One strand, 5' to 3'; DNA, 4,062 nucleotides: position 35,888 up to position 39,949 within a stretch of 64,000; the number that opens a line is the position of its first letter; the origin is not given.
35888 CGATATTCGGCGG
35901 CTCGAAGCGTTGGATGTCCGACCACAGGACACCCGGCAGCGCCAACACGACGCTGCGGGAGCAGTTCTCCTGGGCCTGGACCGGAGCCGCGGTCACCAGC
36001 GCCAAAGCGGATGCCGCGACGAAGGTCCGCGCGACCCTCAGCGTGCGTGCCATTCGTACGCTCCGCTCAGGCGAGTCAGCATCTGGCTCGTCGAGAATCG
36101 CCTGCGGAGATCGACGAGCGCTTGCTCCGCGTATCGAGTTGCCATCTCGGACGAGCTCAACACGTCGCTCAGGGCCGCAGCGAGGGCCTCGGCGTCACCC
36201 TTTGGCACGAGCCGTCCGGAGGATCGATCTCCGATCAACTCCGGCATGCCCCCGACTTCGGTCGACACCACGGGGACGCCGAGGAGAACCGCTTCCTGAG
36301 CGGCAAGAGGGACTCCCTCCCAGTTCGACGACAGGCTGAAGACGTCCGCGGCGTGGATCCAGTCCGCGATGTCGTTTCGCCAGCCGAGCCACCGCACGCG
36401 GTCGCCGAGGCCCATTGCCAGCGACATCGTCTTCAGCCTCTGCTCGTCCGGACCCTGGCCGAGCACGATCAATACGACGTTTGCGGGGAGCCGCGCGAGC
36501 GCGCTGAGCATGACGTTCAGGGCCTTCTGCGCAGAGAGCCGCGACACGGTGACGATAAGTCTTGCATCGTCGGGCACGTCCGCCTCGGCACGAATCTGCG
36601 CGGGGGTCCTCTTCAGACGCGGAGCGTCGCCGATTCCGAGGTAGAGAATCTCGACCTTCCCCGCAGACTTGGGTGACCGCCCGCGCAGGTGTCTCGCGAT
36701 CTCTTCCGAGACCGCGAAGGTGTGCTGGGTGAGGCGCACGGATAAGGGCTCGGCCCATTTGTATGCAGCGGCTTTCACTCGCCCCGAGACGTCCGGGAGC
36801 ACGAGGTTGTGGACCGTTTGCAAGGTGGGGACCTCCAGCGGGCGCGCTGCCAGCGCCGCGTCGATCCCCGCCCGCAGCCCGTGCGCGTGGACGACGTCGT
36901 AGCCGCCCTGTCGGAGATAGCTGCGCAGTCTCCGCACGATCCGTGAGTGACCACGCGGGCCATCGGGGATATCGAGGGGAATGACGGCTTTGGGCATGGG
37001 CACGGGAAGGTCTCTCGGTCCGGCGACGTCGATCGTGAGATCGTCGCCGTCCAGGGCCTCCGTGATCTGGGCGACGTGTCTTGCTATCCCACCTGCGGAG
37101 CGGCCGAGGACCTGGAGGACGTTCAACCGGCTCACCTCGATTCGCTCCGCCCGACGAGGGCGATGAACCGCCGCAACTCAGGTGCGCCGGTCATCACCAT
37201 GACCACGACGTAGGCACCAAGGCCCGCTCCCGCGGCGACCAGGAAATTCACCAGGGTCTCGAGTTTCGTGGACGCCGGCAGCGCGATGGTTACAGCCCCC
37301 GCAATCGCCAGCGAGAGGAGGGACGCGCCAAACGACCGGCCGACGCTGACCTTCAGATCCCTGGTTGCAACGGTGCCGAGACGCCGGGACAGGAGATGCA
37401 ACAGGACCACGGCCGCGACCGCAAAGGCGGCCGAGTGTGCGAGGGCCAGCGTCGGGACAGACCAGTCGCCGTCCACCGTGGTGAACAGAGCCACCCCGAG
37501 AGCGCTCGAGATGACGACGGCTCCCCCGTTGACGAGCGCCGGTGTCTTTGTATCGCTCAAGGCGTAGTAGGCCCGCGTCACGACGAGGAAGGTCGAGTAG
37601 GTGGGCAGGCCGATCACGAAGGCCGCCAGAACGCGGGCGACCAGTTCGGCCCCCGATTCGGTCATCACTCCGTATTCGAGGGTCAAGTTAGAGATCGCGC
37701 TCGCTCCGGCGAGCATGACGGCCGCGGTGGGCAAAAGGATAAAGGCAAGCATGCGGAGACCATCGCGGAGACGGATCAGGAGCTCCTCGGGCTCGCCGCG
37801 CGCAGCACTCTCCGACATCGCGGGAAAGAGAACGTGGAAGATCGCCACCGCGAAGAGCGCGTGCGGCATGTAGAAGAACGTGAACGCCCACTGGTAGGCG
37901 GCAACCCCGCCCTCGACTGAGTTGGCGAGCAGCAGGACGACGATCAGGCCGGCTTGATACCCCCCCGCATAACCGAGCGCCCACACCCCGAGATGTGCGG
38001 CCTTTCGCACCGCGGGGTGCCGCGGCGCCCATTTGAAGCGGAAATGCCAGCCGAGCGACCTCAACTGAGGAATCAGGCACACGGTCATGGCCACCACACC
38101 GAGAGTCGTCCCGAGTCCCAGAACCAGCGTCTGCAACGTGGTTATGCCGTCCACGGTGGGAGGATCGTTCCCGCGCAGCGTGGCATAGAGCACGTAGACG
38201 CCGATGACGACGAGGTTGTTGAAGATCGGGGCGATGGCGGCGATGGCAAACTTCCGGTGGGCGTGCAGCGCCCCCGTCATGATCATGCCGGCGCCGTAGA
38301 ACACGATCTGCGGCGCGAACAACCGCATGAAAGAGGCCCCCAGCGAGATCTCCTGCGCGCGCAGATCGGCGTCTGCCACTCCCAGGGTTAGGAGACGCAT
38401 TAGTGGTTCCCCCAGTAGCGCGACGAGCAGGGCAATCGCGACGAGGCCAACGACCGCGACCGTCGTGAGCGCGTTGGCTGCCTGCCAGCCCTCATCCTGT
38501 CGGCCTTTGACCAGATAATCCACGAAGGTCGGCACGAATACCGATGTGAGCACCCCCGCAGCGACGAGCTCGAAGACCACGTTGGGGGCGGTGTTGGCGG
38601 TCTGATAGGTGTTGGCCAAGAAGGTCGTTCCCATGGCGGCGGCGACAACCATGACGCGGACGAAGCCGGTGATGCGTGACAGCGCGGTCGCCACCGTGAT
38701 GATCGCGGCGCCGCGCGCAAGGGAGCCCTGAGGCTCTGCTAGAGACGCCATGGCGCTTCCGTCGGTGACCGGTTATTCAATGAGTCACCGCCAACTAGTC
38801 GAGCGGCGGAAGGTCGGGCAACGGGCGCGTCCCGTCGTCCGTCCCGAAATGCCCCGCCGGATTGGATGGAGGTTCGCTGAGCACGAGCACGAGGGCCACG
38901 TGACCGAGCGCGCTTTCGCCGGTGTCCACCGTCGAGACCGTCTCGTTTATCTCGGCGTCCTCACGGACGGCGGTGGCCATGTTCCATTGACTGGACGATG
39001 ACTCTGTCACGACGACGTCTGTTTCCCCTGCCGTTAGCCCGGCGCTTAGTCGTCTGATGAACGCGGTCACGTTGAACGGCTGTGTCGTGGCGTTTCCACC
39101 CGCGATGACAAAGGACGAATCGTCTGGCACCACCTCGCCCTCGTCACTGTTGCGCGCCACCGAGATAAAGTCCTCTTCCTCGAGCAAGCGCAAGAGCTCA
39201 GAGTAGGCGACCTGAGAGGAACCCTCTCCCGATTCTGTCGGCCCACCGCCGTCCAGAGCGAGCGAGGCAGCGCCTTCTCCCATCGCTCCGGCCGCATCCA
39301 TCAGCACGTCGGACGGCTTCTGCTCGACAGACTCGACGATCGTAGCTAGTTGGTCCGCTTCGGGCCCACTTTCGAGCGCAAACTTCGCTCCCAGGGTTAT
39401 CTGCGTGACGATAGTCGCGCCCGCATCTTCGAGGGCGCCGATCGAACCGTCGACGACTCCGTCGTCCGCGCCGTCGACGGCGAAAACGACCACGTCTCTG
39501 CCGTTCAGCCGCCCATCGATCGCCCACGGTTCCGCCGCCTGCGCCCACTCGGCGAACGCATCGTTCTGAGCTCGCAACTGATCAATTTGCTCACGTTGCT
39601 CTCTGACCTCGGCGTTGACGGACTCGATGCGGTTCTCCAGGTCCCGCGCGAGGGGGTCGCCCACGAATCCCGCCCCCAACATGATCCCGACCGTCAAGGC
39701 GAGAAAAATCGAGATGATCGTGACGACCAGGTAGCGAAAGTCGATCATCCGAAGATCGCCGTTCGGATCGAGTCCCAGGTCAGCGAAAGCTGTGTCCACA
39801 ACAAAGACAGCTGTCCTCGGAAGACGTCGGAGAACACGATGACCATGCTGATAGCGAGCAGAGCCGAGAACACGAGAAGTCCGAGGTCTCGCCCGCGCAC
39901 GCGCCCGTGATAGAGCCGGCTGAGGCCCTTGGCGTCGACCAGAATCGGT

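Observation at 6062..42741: Recurrent AT-rich palindromic box (core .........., extended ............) in at least 12 intergenic regions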

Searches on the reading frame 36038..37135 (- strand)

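Call 30: search_protein_families(library=pfam, max_evalue=0.00001, proteins=[window:36038-37135:-])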
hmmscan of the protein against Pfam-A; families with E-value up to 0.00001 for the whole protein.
window:36038-37135:- (365 aa): 5 families
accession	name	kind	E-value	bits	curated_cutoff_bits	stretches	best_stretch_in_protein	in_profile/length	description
PF00534.26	Glycos_transf_1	-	5.3e-37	127.4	26.4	1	181-339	5-169/172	Glycosyl transferases group 1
PF13692.12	Glyco_trans_1_4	-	5.7e-32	111.4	27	1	192-327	2-141/142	Glycosyl transferases group 1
PF13439.12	Glyco_transf_4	-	3.7e-23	82.8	28.5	1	15-168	2-166/170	Glycosyltransferase Family 4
PF13579.12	Glyco_trans_4_4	-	1.7e-20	74.4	29.7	1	15-165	1-156/158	Glycosyl transferase 4-like domain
PF20706.3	GT4-conflict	-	2.1e-08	34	26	1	136-353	147-368/385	Family 4 Glycosyltransferase in conflict systems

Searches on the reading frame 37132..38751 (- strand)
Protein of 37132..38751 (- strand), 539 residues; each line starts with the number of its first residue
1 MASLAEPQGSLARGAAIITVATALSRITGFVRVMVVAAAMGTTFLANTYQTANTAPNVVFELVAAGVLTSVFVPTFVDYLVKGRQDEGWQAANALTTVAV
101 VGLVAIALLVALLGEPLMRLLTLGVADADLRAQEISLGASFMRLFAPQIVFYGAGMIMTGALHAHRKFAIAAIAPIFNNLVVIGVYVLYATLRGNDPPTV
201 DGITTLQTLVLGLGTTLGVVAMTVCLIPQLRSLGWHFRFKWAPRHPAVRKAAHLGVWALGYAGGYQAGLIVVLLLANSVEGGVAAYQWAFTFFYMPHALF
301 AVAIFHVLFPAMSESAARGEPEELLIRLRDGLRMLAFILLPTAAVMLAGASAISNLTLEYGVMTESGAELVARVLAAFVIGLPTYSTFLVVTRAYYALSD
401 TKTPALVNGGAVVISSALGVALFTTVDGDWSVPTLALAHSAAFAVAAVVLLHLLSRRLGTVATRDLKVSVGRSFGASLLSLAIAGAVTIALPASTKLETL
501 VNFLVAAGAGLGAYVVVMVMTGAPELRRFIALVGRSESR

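Call 30: search_protein_families(library=pfam, max_evalue=0.00001, proteins=[window:37132-38751:-])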
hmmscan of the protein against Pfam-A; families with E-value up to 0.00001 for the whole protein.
window:37132-38751:- (539 aa): 1 family
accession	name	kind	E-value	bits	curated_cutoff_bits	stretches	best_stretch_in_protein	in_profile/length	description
PF03023.19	MurJ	-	4.1e-74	250.2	27.4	1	36-506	1-447/451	Lipid II flippase MurJ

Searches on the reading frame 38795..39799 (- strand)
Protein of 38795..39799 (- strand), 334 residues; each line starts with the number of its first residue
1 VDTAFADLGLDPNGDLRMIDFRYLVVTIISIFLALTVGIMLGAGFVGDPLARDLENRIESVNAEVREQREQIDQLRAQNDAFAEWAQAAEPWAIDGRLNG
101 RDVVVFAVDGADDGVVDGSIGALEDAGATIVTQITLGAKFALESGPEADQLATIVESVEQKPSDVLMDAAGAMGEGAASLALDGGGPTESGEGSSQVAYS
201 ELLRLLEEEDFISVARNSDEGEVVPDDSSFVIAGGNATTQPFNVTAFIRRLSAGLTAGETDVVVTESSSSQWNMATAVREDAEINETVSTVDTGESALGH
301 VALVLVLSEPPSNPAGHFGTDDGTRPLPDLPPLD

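Call 30: search_protein_families(library=pfam, max_evalue=0.00001, proteins=[window:38795-39799:-])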
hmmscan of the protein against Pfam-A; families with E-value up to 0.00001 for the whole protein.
window:38795-39799:- (334 aa): 1 family
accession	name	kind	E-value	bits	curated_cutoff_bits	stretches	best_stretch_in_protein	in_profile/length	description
PF11382.13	MctB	-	2.9e-54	185.3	25.6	1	18-325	1-302/306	Copper transport outer membrane protein, MctB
